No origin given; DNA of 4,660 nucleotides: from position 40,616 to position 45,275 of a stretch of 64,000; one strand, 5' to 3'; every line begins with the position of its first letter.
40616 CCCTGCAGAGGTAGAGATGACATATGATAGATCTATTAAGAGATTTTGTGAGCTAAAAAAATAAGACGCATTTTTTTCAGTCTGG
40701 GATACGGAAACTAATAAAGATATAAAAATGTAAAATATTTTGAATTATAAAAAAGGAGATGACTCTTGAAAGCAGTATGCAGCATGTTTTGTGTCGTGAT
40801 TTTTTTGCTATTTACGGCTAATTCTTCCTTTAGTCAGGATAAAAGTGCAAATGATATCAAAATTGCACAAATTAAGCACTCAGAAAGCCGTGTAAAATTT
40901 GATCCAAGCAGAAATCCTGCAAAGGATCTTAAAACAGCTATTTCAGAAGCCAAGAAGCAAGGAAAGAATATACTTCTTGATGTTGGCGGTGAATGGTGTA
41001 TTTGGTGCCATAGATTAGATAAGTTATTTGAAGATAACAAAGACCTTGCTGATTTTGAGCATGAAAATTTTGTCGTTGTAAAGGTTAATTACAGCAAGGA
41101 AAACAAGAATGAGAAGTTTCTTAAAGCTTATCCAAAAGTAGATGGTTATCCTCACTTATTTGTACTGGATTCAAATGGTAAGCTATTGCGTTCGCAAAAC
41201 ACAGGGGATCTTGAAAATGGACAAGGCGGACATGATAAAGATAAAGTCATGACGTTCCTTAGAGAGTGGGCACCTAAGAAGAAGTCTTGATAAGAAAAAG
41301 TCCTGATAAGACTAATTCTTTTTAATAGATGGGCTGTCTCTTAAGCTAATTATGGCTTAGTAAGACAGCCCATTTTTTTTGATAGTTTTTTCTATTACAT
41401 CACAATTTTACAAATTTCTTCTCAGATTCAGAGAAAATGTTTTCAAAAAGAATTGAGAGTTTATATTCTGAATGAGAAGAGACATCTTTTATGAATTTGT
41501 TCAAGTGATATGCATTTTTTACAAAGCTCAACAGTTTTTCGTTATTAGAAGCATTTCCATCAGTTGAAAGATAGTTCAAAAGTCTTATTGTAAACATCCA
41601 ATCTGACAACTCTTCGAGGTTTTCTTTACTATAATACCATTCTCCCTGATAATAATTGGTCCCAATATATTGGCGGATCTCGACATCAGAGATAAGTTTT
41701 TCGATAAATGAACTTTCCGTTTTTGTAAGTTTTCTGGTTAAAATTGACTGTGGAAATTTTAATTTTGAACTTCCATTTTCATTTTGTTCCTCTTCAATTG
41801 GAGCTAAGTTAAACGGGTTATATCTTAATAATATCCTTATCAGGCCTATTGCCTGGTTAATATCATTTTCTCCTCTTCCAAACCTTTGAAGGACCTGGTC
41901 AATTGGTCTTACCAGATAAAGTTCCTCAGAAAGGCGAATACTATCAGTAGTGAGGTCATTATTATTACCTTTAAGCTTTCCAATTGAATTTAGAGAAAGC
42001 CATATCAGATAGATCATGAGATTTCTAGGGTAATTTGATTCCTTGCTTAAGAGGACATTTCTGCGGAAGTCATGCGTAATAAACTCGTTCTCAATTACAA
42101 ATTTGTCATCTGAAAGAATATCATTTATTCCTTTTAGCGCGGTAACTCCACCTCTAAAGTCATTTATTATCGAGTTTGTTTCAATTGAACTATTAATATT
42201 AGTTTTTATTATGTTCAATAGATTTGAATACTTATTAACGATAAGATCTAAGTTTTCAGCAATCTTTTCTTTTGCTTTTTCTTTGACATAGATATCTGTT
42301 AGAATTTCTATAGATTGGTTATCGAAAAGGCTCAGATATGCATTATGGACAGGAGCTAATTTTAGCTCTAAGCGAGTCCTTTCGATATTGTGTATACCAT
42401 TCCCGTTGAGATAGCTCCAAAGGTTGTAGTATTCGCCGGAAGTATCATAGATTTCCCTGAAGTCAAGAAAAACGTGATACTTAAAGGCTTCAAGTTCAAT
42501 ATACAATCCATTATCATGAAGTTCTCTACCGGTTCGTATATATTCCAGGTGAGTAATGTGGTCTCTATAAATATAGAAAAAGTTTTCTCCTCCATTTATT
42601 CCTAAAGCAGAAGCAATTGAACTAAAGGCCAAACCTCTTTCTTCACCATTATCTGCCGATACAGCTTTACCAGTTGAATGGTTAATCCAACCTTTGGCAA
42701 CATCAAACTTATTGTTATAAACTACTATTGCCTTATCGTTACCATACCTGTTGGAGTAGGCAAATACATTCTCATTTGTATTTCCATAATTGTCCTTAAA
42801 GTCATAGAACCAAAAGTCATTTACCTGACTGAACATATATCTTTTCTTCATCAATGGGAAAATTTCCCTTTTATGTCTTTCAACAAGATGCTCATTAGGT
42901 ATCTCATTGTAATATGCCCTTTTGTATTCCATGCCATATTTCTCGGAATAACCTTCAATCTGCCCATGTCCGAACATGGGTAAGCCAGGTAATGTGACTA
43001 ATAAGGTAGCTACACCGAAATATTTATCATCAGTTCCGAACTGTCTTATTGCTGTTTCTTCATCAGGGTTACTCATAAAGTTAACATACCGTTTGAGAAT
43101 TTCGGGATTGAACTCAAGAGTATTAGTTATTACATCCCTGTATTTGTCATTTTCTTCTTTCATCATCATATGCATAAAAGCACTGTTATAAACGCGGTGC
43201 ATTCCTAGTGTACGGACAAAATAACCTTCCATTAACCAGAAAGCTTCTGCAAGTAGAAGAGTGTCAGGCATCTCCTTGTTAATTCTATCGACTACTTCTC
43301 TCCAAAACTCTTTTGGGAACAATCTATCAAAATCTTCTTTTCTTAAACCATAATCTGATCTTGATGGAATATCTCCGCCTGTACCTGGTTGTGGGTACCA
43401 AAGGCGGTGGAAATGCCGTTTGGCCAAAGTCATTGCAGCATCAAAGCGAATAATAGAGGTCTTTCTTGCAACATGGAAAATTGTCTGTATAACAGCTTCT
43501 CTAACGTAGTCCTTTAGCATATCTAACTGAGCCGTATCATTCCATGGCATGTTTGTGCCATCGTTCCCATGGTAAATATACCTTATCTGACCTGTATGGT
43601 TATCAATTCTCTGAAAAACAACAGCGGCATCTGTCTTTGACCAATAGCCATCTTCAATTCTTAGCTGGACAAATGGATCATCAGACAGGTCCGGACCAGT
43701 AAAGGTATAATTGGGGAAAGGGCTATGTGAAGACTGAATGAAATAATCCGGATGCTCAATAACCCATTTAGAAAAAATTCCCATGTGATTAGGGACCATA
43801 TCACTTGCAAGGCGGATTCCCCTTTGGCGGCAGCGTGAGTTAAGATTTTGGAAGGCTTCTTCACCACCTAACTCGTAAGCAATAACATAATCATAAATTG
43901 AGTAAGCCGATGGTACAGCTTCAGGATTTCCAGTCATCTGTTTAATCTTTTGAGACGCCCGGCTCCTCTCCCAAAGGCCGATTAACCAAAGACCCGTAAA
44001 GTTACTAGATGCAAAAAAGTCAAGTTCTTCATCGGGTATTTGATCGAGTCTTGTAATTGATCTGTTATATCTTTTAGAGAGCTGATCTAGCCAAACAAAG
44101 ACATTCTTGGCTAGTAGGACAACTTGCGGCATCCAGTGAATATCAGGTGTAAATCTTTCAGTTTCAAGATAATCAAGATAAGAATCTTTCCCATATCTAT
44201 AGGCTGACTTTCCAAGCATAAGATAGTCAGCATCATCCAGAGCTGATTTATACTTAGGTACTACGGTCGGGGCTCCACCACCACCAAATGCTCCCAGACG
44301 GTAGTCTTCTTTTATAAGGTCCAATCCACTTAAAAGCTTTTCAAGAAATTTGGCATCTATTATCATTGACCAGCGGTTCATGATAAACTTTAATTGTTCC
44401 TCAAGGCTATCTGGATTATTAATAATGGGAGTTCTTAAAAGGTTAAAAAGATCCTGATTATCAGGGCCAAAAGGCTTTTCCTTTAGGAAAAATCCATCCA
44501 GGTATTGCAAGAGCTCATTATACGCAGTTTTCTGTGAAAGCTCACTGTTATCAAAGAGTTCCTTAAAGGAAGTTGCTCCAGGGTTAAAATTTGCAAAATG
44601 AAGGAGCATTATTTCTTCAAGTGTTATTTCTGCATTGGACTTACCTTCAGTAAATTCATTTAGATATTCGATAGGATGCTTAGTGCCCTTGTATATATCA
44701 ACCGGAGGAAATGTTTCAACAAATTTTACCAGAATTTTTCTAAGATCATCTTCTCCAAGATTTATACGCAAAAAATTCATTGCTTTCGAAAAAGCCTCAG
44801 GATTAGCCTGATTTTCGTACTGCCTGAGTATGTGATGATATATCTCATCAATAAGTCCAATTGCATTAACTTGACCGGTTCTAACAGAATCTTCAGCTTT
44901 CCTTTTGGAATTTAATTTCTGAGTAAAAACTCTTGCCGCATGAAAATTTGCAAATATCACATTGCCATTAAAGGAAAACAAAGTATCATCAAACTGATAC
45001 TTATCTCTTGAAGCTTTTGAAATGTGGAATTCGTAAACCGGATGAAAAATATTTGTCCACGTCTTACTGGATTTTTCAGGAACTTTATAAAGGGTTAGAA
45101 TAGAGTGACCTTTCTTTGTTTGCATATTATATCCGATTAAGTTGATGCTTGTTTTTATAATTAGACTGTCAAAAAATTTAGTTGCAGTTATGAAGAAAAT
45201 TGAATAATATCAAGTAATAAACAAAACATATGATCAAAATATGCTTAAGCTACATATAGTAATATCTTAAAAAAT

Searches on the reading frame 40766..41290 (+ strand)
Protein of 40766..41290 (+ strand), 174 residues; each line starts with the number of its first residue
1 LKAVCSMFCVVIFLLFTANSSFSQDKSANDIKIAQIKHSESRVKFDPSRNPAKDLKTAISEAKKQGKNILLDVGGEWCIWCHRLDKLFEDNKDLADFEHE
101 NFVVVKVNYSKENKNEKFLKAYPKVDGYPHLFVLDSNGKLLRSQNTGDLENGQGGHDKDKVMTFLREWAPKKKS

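Call 85: search_protein_families(library=pfam, proteins=[window:40766-41290:+], max_evalue=0.00001)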
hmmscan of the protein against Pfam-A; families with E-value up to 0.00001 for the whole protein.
window:40766-41290:+ (174 aa): 3 families
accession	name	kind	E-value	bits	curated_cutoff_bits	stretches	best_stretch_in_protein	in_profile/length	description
PF13899.12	Thioredoxin_7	-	6.9e-15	55.4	27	1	53-135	4-82/83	Thioredoxin-like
PF13098.12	Thioredoxin_2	-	7.6e-10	39.5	27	1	62-140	1-86/104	Thioredoxin-like domain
PF03190.21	Thioredox_DsbH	-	1.1e-09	38.8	27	1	56-110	27-81/163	Protein of unknown function, DUF255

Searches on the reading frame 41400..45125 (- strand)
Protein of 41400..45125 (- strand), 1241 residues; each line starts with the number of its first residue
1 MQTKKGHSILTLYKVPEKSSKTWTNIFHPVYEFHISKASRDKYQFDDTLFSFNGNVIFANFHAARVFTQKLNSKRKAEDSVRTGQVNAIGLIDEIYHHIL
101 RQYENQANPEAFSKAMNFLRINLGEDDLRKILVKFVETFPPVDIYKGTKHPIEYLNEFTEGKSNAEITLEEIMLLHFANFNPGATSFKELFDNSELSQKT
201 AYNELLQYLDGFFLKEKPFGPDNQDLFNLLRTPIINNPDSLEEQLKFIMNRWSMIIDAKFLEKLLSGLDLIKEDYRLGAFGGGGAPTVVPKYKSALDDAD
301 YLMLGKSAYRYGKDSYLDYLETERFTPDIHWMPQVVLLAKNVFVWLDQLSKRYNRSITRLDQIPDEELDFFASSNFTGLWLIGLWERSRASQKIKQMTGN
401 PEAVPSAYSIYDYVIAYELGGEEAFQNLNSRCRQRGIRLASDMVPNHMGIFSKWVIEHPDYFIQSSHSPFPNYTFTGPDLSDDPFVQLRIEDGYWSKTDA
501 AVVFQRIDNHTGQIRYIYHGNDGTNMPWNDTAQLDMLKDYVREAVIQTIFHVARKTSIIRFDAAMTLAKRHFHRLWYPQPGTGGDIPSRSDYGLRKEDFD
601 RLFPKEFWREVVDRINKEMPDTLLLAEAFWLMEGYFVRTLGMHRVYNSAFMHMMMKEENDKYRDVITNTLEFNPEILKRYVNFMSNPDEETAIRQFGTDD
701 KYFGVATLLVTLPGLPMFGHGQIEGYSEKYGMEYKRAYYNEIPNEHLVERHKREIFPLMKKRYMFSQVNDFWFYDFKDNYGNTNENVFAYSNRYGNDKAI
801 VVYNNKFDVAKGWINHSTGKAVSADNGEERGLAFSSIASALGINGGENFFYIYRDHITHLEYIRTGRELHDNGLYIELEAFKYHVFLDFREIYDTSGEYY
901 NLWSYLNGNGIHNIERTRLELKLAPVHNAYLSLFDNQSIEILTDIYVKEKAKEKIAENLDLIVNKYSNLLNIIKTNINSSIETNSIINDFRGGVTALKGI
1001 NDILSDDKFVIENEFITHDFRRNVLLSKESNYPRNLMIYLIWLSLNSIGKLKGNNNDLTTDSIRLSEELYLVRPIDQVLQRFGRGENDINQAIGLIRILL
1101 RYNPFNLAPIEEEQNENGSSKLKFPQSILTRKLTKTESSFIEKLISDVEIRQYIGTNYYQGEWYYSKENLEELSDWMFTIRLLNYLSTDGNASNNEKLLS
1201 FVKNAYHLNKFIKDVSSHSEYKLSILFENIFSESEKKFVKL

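Call 85: search_protein_families(library=pfam, proteins=[window:41400-45125:-], max_evalue=0.00001)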
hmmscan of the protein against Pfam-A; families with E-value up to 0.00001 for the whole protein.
window:41400-45125:- (1241 aa): 1 family
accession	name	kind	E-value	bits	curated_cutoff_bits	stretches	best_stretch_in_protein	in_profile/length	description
PF00128.31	Alpha-amylase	-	2e-10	41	22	1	367-782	24-413/446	Alpha amylase, catalytic domain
